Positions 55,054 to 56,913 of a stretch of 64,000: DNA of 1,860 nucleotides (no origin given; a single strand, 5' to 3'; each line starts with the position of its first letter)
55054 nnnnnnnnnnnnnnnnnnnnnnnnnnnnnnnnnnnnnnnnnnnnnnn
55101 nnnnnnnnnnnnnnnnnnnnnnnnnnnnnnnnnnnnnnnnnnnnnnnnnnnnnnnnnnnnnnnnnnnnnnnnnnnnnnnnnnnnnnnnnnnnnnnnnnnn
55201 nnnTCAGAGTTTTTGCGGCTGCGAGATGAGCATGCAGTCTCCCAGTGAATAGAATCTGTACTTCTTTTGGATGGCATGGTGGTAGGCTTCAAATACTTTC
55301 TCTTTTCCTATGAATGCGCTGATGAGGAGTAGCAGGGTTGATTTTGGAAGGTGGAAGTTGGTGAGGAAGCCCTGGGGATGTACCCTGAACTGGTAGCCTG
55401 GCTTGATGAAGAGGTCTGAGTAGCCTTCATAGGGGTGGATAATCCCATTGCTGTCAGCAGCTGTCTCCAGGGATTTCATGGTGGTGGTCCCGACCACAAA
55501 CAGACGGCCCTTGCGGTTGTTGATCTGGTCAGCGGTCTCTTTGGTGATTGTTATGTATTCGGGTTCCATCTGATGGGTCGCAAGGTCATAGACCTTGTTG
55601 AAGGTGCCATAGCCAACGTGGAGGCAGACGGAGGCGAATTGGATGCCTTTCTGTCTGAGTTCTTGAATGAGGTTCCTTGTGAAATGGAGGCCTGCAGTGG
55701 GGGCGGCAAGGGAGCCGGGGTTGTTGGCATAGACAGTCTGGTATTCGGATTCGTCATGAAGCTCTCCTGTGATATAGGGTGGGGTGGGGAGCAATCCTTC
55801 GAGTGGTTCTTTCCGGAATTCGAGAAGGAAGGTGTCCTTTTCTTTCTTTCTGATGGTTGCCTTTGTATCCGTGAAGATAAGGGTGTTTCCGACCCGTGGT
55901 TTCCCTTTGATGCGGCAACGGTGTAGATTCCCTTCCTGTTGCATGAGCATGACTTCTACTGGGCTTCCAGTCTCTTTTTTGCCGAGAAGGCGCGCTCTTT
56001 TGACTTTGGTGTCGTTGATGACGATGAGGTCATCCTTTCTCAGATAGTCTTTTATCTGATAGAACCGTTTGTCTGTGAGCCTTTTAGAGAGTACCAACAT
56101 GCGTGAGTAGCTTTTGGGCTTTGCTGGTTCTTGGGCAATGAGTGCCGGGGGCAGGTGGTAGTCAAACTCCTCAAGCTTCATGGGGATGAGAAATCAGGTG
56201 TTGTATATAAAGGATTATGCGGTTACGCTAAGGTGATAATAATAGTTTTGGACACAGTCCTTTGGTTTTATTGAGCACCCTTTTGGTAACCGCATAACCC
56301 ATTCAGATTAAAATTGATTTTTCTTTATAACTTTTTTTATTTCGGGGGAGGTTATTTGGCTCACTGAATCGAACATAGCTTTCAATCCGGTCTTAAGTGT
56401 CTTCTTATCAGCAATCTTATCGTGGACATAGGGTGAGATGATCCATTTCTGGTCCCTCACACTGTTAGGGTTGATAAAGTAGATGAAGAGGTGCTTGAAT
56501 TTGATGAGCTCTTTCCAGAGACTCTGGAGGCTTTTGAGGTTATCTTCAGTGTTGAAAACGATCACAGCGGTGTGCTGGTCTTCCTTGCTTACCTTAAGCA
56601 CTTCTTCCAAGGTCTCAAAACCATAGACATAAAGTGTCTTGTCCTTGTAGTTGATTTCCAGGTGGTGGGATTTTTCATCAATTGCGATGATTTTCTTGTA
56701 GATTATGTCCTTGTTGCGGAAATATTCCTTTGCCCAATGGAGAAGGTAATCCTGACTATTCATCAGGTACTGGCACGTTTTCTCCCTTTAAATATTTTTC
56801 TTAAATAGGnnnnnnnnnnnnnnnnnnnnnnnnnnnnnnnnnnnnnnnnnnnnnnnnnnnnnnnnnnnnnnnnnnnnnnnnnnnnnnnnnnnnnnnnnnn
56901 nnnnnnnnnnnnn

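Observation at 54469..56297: Bacterial-type queuosine genes (queA, queH) in an archaeal context, with a PRC-barrel gene fused in operon and a 12-bp inverted repeat upstream of queA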

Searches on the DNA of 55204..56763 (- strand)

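Call 25: search_rna_families(source=window, start=56150, end=56350, threshold=evalue, max_evalue=10, show_alignments=3)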
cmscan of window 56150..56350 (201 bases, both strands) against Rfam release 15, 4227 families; matches with E-value up to 10: 9.
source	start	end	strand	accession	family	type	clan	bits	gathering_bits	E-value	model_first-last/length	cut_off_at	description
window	56188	56322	+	RF04199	MIR6027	Gene; miRNA;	-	17.3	95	0.22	1-159/159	no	MIR6027 microRNA precursor family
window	56229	56310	+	RF01285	snoU31b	Gene; snRNA; snoRNA; CD-box;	-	16.3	37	0.97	1-86/86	no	Small nucleolar RNA U31b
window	56229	56332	+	RF01188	snR56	Gene; snRNA; snoRNA; CD-box;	CL00049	15.6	54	4.9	1-84/84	no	Small nucleolar RNA snR56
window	56211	56308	-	RF01490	rli51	Cis-reg;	-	14.9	48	4.2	1-121/121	no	Listeria snRNA rli51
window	56182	56280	+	RF00348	snoR9_plant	Gene; snRNA; snoRNA; CD-box;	-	14.9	43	7.1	1-129/129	no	Small nucleolar RNA snoR9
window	56208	56305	+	RF04160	MIR868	Gene; miRNA;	-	14.3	200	1.7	1-194/194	no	MIR868 microRNA precursor family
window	56150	56193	+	RF02012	group-II-D1D4-7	Intron;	CL00102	12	34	1.9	108-151/151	5'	Group II catalytic intron D1-D4-7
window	56270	56327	-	RF02958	drum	Gene; sRNA;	-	11.4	43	8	1-112/112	no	drum RNA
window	56152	56231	+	RF03167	c-di-GMP-I-GGC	Cis-reg; riboswitch;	CL00126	9.8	59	9.7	1-80/80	no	c-di-GMP-I-GGC riboswitch aptamer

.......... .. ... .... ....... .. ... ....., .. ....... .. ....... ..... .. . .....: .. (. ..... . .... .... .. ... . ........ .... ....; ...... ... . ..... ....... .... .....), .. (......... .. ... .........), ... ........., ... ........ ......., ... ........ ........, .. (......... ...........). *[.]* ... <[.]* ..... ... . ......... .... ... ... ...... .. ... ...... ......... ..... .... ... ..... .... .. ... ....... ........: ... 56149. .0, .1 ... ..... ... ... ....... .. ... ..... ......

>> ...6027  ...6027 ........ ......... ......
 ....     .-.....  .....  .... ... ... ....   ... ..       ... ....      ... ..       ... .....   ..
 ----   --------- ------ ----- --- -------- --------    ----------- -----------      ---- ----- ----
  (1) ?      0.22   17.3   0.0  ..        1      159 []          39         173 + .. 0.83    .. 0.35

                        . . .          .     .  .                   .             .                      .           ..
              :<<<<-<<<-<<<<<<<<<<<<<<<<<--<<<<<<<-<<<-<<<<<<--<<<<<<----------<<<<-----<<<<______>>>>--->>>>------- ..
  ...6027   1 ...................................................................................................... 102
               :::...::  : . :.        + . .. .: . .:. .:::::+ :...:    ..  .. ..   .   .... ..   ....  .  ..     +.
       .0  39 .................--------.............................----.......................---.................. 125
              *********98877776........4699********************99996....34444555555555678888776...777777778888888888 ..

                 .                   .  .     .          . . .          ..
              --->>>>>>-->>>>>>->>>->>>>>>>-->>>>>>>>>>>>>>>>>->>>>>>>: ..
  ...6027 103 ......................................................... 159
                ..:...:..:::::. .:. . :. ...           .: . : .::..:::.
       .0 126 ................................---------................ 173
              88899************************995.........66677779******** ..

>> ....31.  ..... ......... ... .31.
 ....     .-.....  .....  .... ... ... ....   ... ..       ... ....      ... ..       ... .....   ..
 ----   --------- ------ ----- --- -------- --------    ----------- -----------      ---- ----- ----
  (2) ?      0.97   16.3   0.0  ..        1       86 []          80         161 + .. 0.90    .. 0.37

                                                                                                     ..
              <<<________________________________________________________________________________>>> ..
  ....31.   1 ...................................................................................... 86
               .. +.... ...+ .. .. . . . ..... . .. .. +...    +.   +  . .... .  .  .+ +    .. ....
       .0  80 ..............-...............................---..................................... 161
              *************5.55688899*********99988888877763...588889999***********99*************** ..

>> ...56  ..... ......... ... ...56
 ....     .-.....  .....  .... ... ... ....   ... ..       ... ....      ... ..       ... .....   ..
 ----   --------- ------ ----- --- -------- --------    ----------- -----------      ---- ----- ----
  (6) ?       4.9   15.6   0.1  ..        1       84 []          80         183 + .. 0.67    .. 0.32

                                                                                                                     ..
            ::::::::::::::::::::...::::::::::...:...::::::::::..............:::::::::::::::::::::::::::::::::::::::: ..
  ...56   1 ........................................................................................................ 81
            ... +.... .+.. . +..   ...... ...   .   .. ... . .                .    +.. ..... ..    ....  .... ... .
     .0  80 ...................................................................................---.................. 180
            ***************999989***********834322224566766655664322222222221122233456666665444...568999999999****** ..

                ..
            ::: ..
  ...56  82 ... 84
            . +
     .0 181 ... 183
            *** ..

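Call 82: search_rna_families(sources=[L090, L091, L093, L094, L102], threshold=evalue, max_evalue=1)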
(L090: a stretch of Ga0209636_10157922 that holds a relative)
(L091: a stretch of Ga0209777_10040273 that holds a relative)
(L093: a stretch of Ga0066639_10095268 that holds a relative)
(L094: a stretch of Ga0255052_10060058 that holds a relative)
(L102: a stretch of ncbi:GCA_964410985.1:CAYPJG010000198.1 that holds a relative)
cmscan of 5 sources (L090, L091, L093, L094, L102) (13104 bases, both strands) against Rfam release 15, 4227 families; matches with E-value up to 1: 1.
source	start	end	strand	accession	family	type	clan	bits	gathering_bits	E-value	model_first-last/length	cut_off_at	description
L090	781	851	-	RF00005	tRNA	Gene; tRNA;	CL00001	66.6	29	5.5e-13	1-71/71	no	tRNA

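Call 99: search_with_rna_model(model_id=R1, sources=[L108, L109, L110, L111], max_evalue=10, filters=off, show_alignments=2)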
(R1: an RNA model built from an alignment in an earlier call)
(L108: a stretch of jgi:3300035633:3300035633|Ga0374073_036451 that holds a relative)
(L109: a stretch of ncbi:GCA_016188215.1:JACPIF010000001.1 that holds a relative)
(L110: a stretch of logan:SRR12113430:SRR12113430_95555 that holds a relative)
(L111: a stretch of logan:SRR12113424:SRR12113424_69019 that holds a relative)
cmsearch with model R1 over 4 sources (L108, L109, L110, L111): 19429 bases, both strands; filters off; matches with E-value up to 10: 22.
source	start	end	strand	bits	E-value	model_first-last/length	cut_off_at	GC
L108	1198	1275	+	32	1.7e-06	1-82/82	no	0.45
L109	6608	6640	-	15.7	0.045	1-82/82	no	0.45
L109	2435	2475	-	11.3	0.74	24-64/82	no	0.24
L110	2435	2475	-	11.3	0.74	24-64/82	no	0.24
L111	749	789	-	11.3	0.74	24-64/82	no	0.24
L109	2564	2598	+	8.9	3.3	1-82/82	no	0.37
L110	2564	2598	+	8.9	3.3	1-82/82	no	0.37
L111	878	912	+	8.9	3.3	1-82/82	no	0.37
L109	2564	2598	-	8.4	4.4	1-82/82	no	0.37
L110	2564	2598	-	8.4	4.4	1-82/82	no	0.37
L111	878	912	-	8.4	4.4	1-82/82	no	0.37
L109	3860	3881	+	8.1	5.3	1-82/82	no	0.5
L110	3860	3881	+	8.1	5.3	1-82/82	no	0.5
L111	2174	2195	+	8.1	5.3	1-82/82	no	0.5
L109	3823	3859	+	7.9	5.9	1-82/82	no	0.49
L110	3823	3859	+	7.9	5.9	1-82/82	no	0.49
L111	2137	2173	+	7.9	5.9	1-82/82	no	0.49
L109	2988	3052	-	7.5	7.9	1-82/82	no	0.49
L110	2988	3052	-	7.5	7.9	1-82/82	no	0.49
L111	1302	1366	-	7.5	7.9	1-82/82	no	0.49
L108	868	913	-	7.4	8.1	1-82/82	no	0.63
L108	1123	1148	+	7.3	9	1-82/82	no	0.5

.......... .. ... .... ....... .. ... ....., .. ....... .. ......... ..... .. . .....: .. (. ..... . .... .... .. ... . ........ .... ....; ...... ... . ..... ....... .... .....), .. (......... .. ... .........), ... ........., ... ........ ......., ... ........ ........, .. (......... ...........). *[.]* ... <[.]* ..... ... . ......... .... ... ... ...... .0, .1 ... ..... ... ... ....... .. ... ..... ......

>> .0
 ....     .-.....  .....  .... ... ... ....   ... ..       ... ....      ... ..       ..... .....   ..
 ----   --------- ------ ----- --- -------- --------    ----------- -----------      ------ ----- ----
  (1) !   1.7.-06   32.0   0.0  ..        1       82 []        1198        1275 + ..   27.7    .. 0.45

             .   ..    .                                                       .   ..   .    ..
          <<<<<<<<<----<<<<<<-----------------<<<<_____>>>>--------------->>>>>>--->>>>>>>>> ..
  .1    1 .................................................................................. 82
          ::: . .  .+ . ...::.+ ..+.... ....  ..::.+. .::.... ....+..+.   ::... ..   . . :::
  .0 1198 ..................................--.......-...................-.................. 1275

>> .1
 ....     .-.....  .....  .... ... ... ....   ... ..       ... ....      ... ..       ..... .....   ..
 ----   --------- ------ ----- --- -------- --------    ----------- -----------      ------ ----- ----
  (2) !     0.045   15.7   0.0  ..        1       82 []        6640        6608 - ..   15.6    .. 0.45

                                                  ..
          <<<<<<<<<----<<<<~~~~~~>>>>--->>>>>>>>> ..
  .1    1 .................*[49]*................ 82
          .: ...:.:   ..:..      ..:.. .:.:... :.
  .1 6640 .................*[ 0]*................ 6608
